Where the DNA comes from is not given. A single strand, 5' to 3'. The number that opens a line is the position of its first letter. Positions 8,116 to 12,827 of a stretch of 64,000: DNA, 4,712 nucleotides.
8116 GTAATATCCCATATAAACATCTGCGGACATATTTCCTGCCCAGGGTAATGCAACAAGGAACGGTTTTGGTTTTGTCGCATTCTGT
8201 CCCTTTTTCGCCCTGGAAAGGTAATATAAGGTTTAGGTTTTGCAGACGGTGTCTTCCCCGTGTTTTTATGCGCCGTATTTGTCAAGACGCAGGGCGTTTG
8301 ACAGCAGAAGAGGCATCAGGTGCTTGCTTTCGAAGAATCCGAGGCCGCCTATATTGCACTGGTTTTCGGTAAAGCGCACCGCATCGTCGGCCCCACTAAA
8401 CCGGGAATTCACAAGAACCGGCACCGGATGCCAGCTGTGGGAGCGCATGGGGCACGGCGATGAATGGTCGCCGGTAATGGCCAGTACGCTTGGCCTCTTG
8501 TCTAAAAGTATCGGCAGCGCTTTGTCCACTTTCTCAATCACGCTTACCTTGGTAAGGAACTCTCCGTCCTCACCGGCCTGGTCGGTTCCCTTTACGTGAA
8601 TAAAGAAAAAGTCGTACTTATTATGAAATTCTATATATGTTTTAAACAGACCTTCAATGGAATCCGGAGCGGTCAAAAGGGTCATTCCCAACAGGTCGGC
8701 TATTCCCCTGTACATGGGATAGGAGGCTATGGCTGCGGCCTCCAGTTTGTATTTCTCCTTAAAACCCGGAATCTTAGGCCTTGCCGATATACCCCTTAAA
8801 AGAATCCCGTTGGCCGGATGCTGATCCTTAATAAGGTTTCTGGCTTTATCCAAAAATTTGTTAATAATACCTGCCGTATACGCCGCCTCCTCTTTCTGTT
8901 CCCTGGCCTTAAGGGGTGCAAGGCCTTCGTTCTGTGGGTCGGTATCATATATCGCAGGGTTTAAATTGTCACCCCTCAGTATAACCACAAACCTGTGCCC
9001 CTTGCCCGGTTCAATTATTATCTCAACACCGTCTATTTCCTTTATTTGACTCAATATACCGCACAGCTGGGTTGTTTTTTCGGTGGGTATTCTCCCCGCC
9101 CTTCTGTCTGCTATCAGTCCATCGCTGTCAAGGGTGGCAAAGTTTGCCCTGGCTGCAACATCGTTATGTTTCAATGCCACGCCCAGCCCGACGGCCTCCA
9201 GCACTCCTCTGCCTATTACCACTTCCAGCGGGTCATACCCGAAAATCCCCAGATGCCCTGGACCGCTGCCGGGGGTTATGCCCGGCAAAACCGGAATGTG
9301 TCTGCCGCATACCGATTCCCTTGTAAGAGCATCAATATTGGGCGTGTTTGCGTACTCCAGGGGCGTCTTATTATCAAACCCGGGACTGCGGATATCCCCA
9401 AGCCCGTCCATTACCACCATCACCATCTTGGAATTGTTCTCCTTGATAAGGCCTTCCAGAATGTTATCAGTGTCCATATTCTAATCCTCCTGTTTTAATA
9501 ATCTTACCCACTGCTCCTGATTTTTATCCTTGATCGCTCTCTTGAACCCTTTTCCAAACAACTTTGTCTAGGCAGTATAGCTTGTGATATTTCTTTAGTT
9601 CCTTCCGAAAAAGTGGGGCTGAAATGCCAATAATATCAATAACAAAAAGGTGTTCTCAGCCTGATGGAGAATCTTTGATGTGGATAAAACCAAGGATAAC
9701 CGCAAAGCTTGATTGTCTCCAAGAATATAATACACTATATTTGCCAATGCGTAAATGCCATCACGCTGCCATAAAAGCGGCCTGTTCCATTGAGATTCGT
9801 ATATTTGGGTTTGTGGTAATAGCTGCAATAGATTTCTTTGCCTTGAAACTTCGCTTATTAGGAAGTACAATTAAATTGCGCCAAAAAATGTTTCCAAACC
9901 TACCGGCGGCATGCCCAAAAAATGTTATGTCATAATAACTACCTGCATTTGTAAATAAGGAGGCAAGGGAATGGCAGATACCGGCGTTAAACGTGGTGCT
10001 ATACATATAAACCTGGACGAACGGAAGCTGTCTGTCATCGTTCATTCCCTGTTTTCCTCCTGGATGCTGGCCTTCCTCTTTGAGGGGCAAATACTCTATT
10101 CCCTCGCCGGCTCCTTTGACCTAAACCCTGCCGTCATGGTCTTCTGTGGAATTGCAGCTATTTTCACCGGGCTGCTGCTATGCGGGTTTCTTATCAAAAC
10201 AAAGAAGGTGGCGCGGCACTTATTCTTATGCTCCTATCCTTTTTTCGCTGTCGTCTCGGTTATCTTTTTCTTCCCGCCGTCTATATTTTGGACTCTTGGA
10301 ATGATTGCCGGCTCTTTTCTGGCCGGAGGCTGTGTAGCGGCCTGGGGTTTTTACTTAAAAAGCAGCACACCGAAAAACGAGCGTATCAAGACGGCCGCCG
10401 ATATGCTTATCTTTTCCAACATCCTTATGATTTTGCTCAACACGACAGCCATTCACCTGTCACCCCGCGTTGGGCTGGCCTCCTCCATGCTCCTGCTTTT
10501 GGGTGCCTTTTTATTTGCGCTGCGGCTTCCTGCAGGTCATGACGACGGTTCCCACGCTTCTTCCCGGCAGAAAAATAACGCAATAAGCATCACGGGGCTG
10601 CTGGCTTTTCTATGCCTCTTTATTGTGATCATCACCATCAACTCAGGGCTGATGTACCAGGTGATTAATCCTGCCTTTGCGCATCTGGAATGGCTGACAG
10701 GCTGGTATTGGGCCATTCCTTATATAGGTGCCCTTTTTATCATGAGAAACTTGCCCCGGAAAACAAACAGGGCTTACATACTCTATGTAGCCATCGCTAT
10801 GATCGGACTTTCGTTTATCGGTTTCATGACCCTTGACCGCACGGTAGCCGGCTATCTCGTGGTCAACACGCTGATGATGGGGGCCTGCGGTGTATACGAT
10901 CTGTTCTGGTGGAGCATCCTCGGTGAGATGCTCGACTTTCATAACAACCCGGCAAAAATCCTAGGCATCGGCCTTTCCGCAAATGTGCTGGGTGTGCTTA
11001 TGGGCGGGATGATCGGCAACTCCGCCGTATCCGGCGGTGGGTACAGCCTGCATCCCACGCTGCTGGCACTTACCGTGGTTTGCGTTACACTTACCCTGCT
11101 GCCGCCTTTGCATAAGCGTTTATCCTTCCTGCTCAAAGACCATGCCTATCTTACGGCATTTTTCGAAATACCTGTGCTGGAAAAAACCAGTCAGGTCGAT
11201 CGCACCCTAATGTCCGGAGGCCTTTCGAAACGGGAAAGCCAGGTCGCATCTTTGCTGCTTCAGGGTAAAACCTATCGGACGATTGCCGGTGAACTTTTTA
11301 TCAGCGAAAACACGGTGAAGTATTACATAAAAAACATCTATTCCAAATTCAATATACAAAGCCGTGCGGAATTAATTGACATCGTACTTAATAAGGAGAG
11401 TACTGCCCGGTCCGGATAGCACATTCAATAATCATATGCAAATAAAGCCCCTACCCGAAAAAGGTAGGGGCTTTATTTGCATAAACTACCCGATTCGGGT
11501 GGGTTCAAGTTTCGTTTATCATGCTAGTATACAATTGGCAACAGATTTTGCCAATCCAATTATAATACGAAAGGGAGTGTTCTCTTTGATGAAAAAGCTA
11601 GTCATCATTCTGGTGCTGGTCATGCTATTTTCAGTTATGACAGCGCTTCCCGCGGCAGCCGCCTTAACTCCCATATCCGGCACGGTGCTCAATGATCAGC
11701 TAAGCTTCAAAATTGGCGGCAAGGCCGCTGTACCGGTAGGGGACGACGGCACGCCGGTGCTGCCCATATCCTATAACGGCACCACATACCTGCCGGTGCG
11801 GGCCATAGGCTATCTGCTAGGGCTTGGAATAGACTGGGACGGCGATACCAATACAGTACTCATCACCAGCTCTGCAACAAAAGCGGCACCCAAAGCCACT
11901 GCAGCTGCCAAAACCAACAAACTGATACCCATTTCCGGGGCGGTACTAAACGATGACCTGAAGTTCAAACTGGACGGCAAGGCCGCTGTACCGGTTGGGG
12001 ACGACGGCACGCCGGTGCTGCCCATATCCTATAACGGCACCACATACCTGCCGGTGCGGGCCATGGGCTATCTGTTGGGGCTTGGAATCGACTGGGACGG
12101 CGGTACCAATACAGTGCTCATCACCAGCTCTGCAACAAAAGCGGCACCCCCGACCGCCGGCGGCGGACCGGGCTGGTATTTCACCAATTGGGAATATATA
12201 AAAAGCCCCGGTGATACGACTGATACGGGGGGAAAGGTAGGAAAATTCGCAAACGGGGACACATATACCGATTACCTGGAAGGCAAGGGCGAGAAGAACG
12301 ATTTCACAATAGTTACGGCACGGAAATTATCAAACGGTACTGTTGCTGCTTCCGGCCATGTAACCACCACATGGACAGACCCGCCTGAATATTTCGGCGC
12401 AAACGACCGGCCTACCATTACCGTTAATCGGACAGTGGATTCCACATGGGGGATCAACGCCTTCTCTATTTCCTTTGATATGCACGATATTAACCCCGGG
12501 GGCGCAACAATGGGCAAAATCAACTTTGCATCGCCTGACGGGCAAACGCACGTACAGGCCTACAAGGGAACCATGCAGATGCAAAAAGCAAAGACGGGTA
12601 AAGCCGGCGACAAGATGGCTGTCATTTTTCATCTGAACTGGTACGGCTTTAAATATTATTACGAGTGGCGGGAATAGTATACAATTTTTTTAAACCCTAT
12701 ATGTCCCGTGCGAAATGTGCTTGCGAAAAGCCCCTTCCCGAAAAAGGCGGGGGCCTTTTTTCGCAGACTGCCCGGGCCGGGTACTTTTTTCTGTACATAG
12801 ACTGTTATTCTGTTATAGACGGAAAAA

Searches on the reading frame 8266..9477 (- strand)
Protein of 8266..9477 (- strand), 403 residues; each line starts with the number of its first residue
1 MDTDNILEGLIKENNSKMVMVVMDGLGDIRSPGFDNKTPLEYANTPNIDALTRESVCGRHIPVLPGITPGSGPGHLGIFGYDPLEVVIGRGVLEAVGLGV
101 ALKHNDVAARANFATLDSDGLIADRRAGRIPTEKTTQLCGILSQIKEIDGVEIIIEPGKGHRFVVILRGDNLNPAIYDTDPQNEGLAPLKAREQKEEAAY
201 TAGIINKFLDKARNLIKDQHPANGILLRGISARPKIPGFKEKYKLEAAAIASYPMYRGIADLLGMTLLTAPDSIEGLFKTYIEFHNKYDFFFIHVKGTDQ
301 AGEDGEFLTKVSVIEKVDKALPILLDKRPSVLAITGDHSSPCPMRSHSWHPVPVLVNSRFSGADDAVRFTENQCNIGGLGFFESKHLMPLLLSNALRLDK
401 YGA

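Call 10: search_protein_families(library=pfam, proteins=[window:8266-9477:-])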
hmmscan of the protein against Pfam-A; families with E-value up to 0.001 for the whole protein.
window:8266-9477:- (403 aa): 2 families
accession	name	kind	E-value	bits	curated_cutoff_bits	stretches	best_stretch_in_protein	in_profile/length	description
PF10143.14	PhosphMutase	-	5.8e-47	160.2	21.5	1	53-222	2-169/170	2,3-bisphosphoglycerate-independent phosphoglycerate mutase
PF01676.23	Metalloenzyme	-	1.9e-39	136.2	24.3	1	17-393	2-251/252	Metalloenzyme superfamily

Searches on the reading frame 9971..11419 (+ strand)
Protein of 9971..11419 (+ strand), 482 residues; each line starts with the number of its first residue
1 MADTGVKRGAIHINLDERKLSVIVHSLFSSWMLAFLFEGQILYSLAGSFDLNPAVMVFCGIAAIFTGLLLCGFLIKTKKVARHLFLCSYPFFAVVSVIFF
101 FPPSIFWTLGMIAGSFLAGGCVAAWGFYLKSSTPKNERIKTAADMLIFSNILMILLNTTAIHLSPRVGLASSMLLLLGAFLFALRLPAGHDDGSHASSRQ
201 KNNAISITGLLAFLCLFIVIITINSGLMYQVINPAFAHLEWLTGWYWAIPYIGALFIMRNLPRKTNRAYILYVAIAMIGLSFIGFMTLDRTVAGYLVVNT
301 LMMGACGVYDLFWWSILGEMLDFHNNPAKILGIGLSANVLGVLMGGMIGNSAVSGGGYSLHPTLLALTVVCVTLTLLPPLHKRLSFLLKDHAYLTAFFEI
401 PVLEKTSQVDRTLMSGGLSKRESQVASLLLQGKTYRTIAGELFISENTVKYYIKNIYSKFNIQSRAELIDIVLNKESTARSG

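Call 10: search_protein_families(library=pfam, proteins=[window:9971-11419:+])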
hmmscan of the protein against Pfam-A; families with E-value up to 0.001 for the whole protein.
window:9971-11419:+ (482 aa): 1 family
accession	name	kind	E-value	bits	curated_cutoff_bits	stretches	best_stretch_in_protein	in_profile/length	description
PF00196.25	GerE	-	1.4e-18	66.7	23.5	1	418-471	3-56/57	Bacterial regulatory proteins, luxR family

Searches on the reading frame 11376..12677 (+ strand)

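Call 10: search_protein_families(library=pfam, proteins=[window:11376-12677:+])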
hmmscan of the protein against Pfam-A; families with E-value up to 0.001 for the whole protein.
window:11376-12677:+ (433 aa): 1 family
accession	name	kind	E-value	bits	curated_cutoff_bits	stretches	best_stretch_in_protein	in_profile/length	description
PF07833.16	Cu_amine_oxidN1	-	9.6e-16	58.1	24.2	2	128-169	11-52/108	Copper amine oxidase N-terminal domain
